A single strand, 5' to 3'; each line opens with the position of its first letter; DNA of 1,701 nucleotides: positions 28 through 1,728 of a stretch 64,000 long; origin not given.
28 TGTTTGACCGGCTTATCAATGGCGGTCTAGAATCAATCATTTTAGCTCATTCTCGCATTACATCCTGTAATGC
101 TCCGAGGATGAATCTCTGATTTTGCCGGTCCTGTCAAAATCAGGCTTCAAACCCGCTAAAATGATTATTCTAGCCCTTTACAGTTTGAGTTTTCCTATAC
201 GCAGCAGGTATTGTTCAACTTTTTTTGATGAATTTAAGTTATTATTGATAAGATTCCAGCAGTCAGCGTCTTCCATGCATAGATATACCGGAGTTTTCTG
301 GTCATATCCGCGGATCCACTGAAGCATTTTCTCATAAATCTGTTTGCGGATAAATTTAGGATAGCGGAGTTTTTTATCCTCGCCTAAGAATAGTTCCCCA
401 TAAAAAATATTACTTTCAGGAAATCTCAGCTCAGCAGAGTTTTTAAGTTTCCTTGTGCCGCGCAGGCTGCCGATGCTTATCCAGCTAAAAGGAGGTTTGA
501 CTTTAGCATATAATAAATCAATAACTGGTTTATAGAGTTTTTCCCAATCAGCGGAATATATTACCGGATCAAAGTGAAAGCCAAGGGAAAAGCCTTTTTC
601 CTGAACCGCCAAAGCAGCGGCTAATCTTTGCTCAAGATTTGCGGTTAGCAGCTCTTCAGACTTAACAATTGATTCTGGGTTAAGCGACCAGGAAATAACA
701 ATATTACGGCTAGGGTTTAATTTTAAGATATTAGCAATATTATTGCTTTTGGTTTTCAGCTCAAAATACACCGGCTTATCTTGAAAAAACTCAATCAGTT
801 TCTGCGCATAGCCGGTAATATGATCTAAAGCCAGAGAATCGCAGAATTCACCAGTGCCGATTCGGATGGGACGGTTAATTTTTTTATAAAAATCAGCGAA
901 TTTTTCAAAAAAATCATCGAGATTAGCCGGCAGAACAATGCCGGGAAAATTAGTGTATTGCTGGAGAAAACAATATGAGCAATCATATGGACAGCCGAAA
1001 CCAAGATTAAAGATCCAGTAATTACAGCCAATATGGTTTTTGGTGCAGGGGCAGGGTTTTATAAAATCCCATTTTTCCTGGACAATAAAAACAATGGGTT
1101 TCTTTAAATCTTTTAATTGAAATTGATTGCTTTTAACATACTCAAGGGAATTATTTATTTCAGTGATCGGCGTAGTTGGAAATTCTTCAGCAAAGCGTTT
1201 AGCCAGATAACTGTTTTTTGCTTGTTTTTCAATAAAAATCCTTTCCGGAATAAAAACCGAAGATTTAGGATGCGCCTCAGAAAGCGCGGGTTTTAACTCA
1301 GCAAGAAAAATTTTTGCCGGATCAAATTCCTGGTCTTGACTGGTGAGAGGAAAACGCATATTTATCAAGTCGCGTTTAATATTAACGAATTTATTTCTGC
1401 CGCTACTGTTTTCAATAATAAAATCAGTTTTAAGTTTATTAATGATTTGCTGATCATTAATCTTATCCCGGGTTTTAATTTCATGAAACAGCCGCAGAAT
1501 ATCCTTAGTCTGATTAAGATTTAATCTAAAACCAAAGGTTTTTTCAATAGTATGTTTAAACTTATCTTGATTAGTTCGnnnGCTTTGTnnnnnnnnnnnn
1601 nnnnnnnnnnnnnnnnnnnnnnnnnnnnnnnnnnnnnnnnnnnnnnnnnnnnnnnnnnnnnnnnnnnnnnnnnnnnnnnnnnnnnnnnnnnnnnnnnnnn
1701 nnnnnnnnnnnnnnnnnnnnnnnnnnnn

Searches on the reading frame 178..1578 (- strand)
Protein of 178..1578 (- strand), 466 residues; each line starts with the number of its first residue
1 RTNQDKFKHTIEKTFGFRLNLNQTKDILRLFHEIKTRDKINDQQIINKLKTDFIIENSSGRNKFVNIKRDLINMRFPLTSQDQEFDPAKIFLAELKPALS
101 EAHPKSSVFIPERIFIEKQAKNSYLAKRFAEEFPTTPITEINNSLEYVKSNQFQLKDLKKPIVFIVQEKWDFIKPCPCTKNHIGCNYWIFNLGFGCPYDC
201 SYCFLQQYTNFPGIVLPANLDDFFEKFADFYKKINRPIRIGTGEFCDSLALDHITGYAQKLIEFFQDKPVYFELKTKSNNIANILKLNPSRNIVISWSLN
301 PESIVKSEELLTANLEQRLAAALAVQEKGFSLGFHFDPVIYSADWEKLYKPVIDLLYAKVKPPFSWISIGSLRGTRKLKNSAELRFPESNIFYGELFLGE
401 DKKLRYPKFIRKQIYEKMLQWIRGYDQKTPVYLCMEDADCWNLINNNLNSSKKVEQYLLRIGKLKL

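Call 76: search_protein_families(library=pfam, alignment_id=A5, max_evalue=0.00001)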
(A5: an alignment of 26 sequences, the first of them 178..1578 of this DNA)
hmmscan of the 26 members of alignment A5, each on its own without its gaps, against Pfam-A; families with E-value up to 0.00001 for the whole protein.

A. member 1, window:178-1578:- (466 aa): 1 family
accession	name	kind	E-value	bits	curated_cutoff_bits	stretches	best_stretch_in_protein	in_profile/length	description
PF20903.3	SPL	-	1.5e-23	83.6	27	1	109-409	1-302/338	Spore photoproduct lyase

B. families by the number of members that match (of 26 scanned): 47 families (the first 25 are shown)
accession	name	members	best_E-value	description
PF16363.11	GDP_Man_Dehyd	5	2.6e-139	GDP-mannose 4,6 dehydratase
PF01370.27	Epimerase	5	5.9e-72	NAD dependent epimerase/dehydratase family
PF04321.23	RmlD_sub_bind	5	1.4e-13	RmlD substrate binding domain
PF02719.21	Polysacc_synt_2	4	3.2e-16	Polysaccharide biosynthesis protein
PF01073.25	3Beta_HSD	3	3.5e-18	3-beta hydroxysteroid dehydrogenase/isomerase family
PF00535.33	Glycos_transf_2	2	1.6e-34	Glycosyl transferase family 2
PF10111.15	Glyco_tranf_2_2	2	1.9e-22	Glycosyltransferase like family 2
PF07993.18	NAD_binding_4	2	7.9e-10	Male sterility protein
PF01041.23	DegT_DnrJ_EryC1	1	4e-96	DegT/DnrJ/EryC1/StrS aminotransferase family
PF00977.27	His_biosynth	1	5.7e-91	Histidine biosynthesis protein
PF03721.20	UDPG_MGDP_dh_N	1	4.1e-71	UDP-glucose/GDP-mannose dehydrogenase family, NAD binding domain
PF09290.16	AcetDehyd-dimer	1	2.2e-51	Prokaryotic acetaldehyde dehydrogenase, dimerisation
PF00682.25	HMGL-like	1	2e-42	HMGL-like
PF02775.26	TPP_enzyme_C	1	2.1e-40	Thiamine pyrophosphate enzyme, C-terminal TPP binding domain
PF03720.21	UDPG_MGDP_dh_C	1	3.9e-39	UDP-glucose/GDP-mannose dehydrogenase family, UDP binding domain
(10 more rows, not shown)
